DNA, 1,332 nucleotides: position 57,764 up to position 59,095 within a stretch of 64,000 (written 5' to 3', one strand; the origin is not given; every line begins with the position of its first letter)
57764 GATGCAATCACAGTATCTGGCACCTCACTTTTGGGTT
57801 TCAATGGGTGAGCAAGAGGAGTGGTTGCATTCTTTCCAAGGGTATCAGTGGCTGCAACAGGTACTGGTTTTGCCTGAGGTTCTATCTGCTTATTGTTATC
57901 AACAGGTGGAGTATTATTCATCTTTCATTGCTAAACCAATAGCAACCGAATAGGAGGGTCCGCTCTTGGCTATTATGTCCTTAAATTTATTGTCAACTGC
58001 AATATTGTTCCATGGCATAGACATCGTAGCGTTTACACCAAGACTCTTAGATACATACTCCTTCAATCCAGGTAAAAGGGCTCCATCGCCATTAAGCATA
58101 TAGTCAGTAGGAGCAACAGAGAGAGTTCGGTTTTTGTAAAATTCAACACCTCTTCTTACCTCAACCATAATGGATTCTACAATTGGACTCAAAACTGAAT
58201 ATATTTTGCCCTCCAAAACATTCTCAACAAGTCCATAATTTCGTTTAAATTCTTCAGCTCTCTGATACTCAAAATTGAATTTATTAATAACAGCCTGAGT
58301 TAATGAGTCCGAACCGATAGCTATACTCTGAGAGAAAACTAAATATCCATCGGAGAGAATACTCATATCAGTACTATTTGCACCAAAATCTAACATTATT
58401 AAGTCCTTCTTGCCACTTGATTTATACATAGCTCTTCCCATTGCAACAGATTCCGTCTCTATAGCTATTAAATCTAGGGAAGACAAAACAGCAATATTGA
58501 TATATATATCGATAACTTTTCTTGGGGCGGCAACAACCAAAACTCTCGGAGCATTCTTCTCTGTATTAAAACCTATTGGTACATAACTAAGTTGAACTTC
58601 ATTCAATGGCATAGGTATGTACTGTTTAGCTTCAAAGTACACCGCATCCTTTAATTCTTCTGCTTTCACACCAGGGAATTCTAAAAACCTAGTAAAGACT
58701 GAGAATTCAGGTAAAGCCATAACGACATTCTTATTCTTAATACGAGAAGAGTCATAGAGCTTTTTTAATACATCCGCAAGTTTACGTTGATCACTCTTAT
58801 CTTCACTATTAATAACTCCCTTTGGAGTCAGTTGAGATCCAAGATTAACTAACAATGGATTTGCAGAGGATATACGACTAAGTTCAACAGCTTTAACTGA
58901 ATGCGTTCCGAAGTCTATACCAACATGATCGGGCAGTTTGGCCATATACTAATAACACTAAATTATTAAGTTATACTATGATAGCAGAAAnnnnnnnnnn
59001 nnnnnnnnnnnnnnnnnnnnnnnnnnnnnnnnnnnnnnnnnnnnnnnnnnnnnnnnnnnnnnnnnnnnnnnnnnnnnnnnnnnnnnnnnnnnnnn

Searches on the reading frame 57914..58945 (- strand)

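Call 53: search_protein_families(library=pfam, proteins=[window:57914-58945:-], max_evalue=0.00001)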
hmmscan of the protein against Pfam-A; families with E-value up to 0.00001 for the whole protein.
window:57914-58945:- (343 aa): 3 families
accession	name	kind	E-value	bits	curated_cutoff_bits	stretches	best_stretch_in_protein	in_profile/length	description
PF11104.14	PilM_2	-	8.2e-51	173.4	27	1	9-341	1-338/340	Type IV pilus assembly protein PilM;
PF14450.12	FtsA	-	1.3e-13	51.8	31.8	1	184-337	2-127/127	Cell division protein FtsA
PF06723.19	MreB_Mbl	-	2.4e-08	33.6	27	0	182-227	147-192/327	MreB/Mbl protein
